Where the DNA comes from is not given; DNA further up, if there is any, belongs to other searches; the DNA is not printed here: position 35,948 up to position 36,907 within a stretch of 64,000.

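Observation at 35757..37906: ArnB-like aminotransferase, ArnC-like polyprenol-P GT2 and a small membrane partner: a lipid-linked amino-sugar donor module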

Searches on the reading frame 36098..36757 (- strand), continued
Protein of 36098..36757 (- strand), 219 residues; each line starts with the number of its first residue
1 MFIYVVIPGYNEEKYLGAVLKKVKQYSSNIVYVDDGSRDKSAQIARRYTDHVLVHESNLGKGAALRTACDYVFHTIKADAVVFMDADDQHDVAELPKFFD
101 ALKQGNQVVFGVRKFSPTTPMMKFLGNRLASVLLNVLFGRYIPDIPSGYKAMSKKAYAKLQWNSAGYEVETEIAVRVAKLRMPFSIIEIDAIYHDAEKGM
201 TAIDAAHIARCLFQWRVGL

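Call 17: find_encoding_contigs(protein=P0015, flank=8000, max_places=1)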
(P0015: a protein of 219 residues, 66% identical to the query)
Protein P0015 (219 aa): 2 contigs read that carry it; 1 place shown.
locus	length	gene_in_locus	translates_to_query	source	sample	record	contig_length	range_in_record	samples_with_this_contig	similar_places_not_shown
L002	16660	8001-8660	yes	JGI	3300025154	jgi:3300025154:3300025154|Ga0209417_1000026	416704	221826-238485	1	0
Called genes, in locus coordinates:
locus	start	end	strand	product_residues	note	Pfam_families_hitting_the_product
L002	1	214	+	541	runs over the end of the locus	PF10131:PTPS_related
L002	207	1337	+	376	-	-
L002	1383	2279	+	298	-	PF01073:3Beta_HSD, PF01370:Epimerase, PF04321:RmlD_sub_bind, PF16363:GDP_Man_Dehyd, PF02719:Polysacc_synt_2, PF07993:NAD_binding_4 (weak)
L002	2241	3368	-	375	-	-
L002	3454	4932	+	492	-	PF13231:PMT_2 (weak)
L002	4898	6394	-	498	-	-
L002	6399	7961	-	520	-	-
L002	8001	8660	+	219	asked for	PF00535:Glycos_transf_2, PF13641:Glyco_tranf_2_3 (weak)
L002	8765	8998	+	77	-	PF10066:DUF2304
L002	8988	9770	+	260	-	PF13641:Glyco_tranf_2_3, PF00535:Glycos_transf_2, PF10111:Glyco_tranf_2_2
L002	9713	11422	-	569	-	-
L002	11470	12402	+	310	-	PF01370:Epimerase, PF02719:Polysacc_synt_2 (faint), PF01073:3Beta_HSD (faint), PF16363:GDP_Man_Dehyd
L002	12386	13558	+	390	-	PF00534:Glycos_transf_1, PF13692:Glyco_trans_1_4, PF13524:Glyco_trans_1_2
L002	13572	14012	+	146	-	-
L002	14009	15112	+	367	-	PF00155:Aminotran_1_2 (weak), PF01041:DegT_DnrJ_EryC1, PF00266:Aminotran_5 (weak), PF01212:Beta_elim_lyase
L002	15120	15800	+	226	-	PF13489:Methyltransf_23, PF01209:Ubie_methyltran, PF07021:MetW, PF13649:Methyltransf_25, PF13847:Methyltransf_31, PF08241:Methyltransf_11, PF08242:Methyltransf_12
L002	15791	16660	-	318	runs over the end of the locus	PF00535:Glycos_transf_2, PF13641:Glyco_tranf_2_3 (weak)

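Call 18: find_encoding_contigs(protein=P0013, flank=8000, max_places=1)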
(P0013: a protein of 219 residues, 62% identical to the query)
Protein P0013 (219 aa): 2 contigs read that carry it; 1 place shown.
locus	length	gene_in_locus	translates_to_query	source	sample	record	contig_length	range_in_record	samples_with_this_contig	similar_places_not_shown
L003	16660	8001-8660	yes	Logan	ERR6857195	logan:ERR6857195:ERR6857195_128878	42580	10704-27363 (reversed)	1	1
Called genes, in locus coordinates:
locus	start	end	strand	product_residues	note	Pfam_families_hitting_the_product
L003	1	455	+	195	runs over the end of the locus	PF00156:Pribosyltran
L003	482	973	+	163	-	-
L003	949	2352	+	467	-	-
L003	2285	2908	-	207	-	PF10502:Peptidase_S26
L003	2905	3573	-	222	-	PF00485:PRK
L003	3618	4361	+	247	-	PF01996:F420_ligase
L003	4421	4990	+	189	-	-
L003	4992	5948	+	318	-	PF01966:HD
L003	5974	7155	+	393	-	PF00579:tRNA-synt_1b, PF22421:SYY_C-terminal (weak)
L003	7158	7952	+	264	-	PF13641:Glyco_tranf_2_3, PF00535:Glycos_transf_2, PF10111:Glyco_tranf_2_2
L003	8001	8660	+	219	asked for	PF00535:Glycos_transf_2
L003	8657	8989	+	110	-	PF10066:DUF2304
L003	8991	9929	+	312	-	PF01370:Epimerase, PF02719:Polysacc_synt_2 (faint), PF01073:3Beta_HSD (faint), PF13460:NAD_binding_10 (weak), PF16363:GDP_Man_Dehyd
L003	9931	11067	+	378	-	PF00534:Glycos_transf_1, PF13692:Glyco_trans_1_4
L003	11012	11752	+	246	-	PF05219:DREV (weak), PF02353:CMAS (weak), PF13489:Methyltransf_23, PF01209:Ubie_methyltran, PF13847:Methyltransf_31, PF08241:Methyltransf_11, PF08242:Methyltransf_12, PF13649:Methyltransf_25, +1 more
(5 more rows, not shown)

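Call 19: find_encoding_contigs(protein=P0080, flank=8000, max_places=1)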
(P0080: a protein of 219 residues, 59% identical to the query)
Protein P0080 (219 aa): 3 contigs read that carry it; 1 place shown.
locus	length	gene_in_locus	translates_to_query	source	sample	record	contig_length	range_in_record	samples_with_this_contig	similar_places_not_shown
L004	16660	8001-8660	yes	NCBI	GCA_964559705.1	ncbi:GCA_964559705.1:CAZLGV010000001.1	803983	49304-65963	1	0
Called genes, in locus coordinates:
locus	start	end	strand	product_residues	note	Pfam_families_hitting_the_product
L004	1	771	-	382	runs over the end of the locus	PF22042:EF-G_D2 (weak), PF03144:GTP_EFTU_D2 (weak), PF14492:EFG_III (faint), PF00679:EFG_C, PF06421:LepA_C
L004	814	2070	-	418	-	PF05221:AdoHcyase, PF02826:2-Hacid_dh_C, PF00670:AdoHcyase_NAD, PF07991:KARI_N (weak)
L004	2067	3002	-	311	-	PF00294:PfkB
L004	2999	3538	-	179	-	PF00009:GTP_EFTU, PF01926:MMR_HSR1 (weak)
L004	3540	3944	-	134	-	PF10502:Peptidase_S26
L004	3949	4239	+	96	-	-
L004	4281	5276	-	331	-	PF01210:NAD_Gly3P_dh_N, PF07479:NAD_Gly3P_dh_C, PF20618:GPD_NAD_C_bact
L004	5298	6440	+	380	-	PF00535:Glycos_transf_2, PF10111:Glyco_tranf_2_2, PF13641:Glyco_tranf_2_3, PF13506:Glyco_transf_21 (faint), PF13632:Glyco_trans_2_3 (weak)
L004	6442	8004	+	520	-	PF00534:Glycos_transf_1, PF13692:Glyco_trans_1_4 (weak)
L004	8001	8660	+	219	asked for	PF00535:Glycos_transf_2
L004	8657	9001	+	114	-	PF10066:DUF2304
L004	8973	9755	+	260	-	PF13641:Glyco_tranf_2_3, PF00535:Glycos_transf_2, PF10111:Glyco_tranf_2_2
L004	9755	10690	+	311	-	PF04321:RmlD_sub_bind (faint), PF01073:3Beta_HSD (weak), PF01370:Epimerase, PF16363:GDP_Man_Dehyd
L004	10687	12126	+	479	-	PF01943:Polysacc_synt, PF13440:Polysacc_synt_3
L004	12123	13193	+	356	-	PF01073:3Beta_HSD, PF01370:Epimerase, PF02719:Polysacc_synt_2, PF04321:RmlD_sub_bind, PF05368:NmrA (weak), PF16363:GDP_Man_Dehyd, PF07993:NAD_binding_4 (weak), PF13460:NAD_binding_10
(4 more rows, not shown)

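Call 29: find_related_loci(query=A1, collection=genome_contigs, flank=10000)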
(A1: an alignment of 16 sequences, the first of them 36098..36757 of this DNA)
Query A1 (219 aa) in genome_contigs; peptide patterns used: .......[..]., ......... (x = any residue, [..] = any of these).
87 stretches matched a pattern; 55 encode a relative of the query (tblastn E <= 1e-3); 54 distinct loci.
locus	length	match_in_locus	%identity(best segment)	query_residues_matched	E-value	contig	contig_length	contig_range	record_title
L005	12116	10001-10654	63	1-219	2e-96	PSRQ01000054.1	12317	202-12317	MAG: Candidatus Cerribacteria bacterium 'Amazon FNV 2010 28 9' contig_75_39898212_length_12317_multi_3_in_1_out_0, whole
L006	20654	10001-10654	60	1-219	4e-94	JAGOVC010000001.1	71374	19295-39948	Candidatus Woesebacteria bacterium isolate Gw_Eff_bin_538 Gw_Eff_492_length_71374_cov_6.794588, whole genome shotgun seq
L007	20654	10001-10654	61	1-219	1e-93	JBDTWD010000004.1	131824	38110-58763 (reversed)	MAG: Candidatus Woesebacteria bacterium isolate cluster3_bin.83 NODE_168_length_131824_cov_12.440164, whole genome shotg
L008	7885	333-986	59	1-219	1e-93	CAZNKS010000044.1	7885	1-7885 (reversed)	MAG TPA_asm: uncultured Pseudomonadales bacterium isolate SRP170004_co1_558 genome assembly, contig: NODE_15005_length_7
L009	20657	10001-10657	64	1-219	5e-93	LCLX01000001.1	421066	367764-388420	MAG: Microgenomates group bacterium GW2011_GWC1_46_15 UX36_C0001, whole genome shotgun sequence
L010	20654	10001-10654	59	1-219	7e-93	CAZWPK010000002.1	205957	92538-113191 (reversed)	MAG TPA_asm: uncultured Pseudomonadales bacterium isolate binchicken_co347_42 genome assembly, contig: NODE_32_length_20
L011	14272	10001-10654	59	3-219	9e-93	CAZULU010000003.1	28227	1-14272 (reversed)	MAG TPA_asm: uncultured Pseudomonadales bacterium isolate SRP193661_co1_10 genome assembly, contig: NODE_1726_length_282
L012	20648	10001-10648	59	3-219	7e-90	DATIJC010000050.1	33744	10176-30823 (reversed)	MAG TPA_asm: Patescibacteria group bacterium isolate SMAG_U15681 k141_373061, whole genome shotgun sequence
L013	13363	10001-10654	59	1-219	6e-89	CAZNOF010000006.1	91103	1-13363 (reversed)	MAG TPA_asm: uncultured Pseudomonadales bacterium isolate SRP170004_co1_5 genome assembly, contig: NODE_273_length_91103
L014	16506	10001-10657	58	1-219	1e-87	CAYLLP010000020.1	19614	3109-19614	MAG TPA_asm: uncultured Gammaproteobacteria bacterium isolate SRP136066_co1_422 genome assembly, contig: NODE_2680_lengt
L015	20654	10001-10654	57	3-219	5e-87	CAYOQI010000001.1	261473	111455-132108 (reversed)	MAG TPA_asm: uncultured Pseudomonadales bacterium isolate SRP286056_co1_770 genome assembly, contig: NODE_15_length_2614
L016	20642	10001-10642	59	1-214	7e-87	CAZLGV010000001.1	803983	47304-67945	MAG TPA_asm: uncultured Gammaproteobacteria bacterium isolate SRP269290_co2_1 genome assembly, contig: NODE_1_length_803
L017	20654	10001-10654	59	1-219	2e-86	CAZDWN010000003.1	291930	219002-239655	MAG TPA_asm: uncultured Pseudomonadales bacterium isolate SRP170004_co1_144 genome assembly, contig: NODE_33_length_2919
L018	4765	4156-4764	59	1-204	2e-84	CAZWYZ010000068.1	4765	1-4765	MAG TPA_asm: uncultured Pseudomonadales bacterium isolate SRP286056_co1_495 genome assembly, contig: NODE_26693_length_4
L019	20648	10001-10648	57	3-219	1e-83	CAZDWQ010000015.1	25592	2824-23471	MAG TPA_asm: uncultured Pseudomonadales bacterium isolate SRP192515_co1_182 genome assembly, contig: NODE_1734_length_25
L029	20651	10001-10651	66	1-217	2e-96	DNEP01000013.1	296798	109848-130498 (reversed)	MAG TPA_asm: Candidatus Paceibacterota bacterium isolate UBA12128 contig_3121, whole genome shotgun sequence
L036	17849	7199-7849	46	3-219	4e-71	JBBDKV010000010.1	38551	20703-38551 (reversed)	MAG: Patescibacteria group bacterium isolate LejiaA_43_11 Lejia_A_1705_length_38551_cov_7, whole genome shotgun sequence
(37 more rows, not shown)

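Call 44: predict_structure(alignment_id=A1)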
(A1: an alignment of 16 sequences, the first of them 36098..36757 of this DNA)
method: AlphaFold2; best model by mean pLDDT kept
length: 219 residues; sequences in the alignment: 16
mean_pLDDT: 90.8   pTM: 0.88
mean pLDDT of the five models: 90.8, 89.6, 89.3, 88.3, 88.0
residues with pLDDT >= 90: 162; 70-90: 47; 50-70: 10; < 50: 0
segments of 3 or more residues with pLDDT < 50: none
pLDDT, mean of each block of 10 residues (from residue 1): 96 94 97 96 97 96 96 98 91 95 96 80 82 93 83 96 90 95 92 64 83 88
secondary structure, 60 per line:
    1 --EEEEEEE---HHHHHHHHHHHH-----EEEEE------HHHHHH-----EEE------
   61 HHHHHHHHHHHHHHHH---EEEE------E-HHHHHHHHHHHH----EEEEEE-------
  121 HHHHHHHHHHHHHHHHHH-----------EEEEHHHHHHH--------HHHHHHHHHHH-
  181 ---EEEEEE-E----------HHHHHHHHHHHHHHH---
elements in order: E3-9 H13-24 E30-34 H41-46 E52-54 H61-76 E80-83 H92-103 E108-113 H121-138 E150-153 H154-160 H169-179 E184-189 H202-216

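Call 56: fold_search(model_id=the predicted structure, library=pdb)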
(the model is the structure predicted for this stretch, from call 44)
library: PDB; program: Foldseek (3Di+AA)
matches with E <= 10: 1487; with E <= 0.001: 465
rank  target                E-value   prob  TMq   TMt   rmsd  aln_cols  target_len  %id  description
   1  9bhc_B                3.2e-13  1.00  0.79  0.58   2.7       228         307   18  Salmonella undecaprenyl-phosphate 4-deoxy-4-formamido-L-arabinose transferase (ArnC) (released 2025-02-12)
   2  9bhc_A                3.7e-13  1.00  0.77  0.57   2.9       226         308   18  Salmonella undecaprenyl-phosphate 4-deoxy-4-formamido-L-arabinose transferase (ArnC) (released 2025-02-12)
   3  8vxh_A                1.2e-12  1.00  0.77  0.56   3.1       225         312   20  Cryo-EM Structure of the Glycosyltransferase ArnC from Salmonella enterica in the Apo State Determined on Talos Arctic (released 2025-02-05)
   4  9b77_A                1.4e-12  1.00  0.77  0.56   3.0       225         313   19  Cryo-EM Structure of the Glycosyltransferase ArnC from Salmonella enterica in the Apo State Determined on Krios micros (released 2025-02-05)
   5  9asc_A                2.1e-12  1.00  0.75  0.53   3.9       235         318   16  Cryo-EM Structure of the Glycosyltransferase ArnC from Salmonella enterica in the UDP-bound State Determined on Talos  (released 2025-02-05)
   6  9bhe_A                2.2e-12  1.00  0.76  0.55   3.6       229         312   20  Salmonella undecaprenyl-phosphate 4-deoxy-4-formamido-L-arabinose transferase (ArnC) bound to UDP (released 2025-02-12)
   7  9hwj_A                3.5e-12  1.00  0.70  0.52   4.5       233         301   18  Structure of Undecaprenyl-phosphate 4-deoxy-4-formamido-L-arabinose transferase embedded in nanodisc (released 2026-01-14)
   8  5eke_C                6.3e-12  1.00  0.66  0.49   5.7       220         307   20  Structure of the polyisoprenyl-phosphate glycosyltransferase GtrB (F215A mutant) (released 2016-01-06)
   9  5ekp_C                1.1e-11  1.00  0.64  0.47   5.2       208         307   21  Structure of the polyisoprenyl-phosphate glycosyltransferase GtrB (WT) (released 2016-01-06)
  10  5mlz                  1.6e-11  1.00  0.76  0.49   3.7       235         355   24  Dolichyl phosphate mannose synthase in complex with GDP and Mg2+ (released 2017-08-09)
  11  5ekp_B                2.8e-11  1.00  0.62  0.47   4.7       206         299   20  Structure of the polyisoprenyl-phosphate glycosyltransferase GtrB (WT) (released 2016-01-06)
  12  9bhe_B                3.4e-11  1.00  0.76  0.55   3.6       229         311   19  Salmonella undecaprenyl-phosphate 4-deoxy-4-formamido-L-arabinose transferase (ArnC) bound to UDP (released 2025-02-12)
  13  7pdo                  3.8e-11  1.00  0.78  0.59   3.4       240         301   22  Crystal structure of Mycobacterium hassiacum glucosyl-3-phosphoglycerate synthase at pH 5.5 in complex with UDP (released 2023-02-15)
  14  9ep0                  3.8e-11  1.00  0.77  0.51   3.2       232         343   23  Dolichyl phosphate mannose synthase in complex with donor (GDP-Man) and traces of acceptor (Dol55P) and product (Dol55P- (released 2025-10-01)
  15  9nyf_A                3.8e-11  1.00  0.76  0.56   3.4       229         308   18  Cryo-EM structure of the glycosyltransferase GtrB (tetramer volume) (released 2025-12-17)
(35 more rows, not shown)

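Call 71: find_encoding_contigs(protein=P0002, flank=7000, max_places=1)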
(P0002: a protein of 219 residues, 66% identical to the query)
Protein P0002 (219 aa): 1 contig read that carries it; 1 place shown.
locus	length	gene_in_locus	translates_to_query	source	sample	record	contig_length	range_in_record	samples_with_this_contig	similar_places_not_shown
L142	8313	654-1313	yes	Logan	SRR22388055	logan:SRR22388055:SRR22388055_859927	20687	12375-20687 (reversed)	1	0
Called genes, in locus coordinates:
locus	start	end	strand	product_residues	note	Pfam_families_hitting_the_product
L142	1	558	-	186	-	?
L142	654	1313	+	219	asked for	PF00535:Glycos_transf_2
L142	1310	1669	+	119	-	PF10066:DUF2304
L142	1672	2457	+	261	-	PF00535:Glycos_transf_2, PF10111:Glyco_tranf_2_2, PF13641:Glyco_tranf_2_3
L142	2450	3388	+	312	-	PF04321:RmlD_sub_bind (faint), PF01073:3Beta_HSD (faint), PF01370:Epimerase, PF02719:Polysacc_synt_2 (faint), PF13460:NAD_binding_10 (faint), PF16363:GDP_Man_Dehyd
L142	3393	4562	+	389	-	PF00534:Glycos_transf_1, PF20706:GT4-conflict, PF13692:Glyco_trans_1_4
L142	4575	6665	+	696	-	PF13231:PMT_2 (weak)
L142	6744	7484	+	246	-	-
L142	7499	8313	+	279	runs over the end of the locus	PF13489:Methyltransf_23, PF01209:Ubie_methyltran, PF13847:Methyltransf_31, PF08241:Methyltransf_11, PF08242:Methyltransf_12, PF13649:Methyltransf_25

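Call 72: find_encoding_contigs(protein=P0003, flank=7000, max_places=1)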
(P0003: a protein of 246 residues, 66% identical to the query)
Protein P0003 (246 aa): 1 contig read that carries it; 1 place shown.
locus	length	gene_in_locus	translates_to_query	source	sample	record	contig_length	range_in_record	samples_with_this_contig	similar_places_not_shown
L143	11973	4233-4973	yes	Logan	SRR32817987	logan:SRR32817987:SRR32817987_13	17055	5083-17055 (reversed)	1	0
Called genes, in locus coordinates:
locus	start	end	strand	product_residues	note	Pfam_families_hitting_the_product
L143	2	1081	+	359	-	?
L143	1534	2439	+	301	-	PF01073:3Beta_HSD, PF01370:Epimerase, PF02719:Polysacc_synt_2, PF04321:RmlD_sub_bind, PF05368:NmrA (weak), PF07993:NAD_binding_4 (faint), PF13460:NAD_binding_10, PF16363:GDP_Man_Dehyd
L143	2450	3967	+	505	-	-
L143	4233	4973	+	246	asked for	PF00535:Glycos_transf_2, PF13641:Glyco_tranf_2_3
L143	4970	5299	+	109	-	PF10066:DUF2304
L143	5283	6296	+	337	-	PF01073:3Beta_HSD, PF01370:Epimerase, PF02719:Polysacc_synt_2, PF04321:RmlD_sub_bind, PF05368:NmrA, PF13460:NAD_binding_10, PF16363:GDP_Man_Dehyd, PF07993:NAD_binding_4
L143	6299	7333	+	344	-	PF00535:Glycos_transf_2, PF10111:Glyco_tranf_2_2 (weak), PF13641:Glyco_tranf_2_3, PF13632:Glyco_trans_2_3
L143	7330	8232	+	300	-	PF01073:3Beta_HSD, PF01370:Epimerase, PF04321:RmlD_sub_bind, PF16363:GDP_Man_Dehyd, PF02719:Polysacc_synt_2 (weak), PF07993:NAD_binding_4 (weak)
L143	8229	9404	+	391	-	PF13439:Glyco_transf_4, PF13579:Glyco_trans_4_4, PF20706:GT4-conflict, PF00534:Glycos_transf_1, PF13692:Glyco_trans_1_4, PF13524:Glyco_trans_1_2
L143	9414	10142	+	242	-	PF13489:Methyltransf_23, PF07021:MetW, PF13847:Methyltransf_31, PF08241:Methyltransf_11, PF08242:Methyltransf_12, PF13649:Methyltransf_25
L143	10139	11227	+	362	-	PF02350:Epimerase_2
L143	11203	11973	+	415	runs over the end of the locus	PF02558:ApbA (faint), PF03446:NAD_binding_2 (faint), PF03721:UDPG_MGDP_dh_N, PF00984:UDPG_MGDP_dh, PF03720:UDPG_MGDP_dh_C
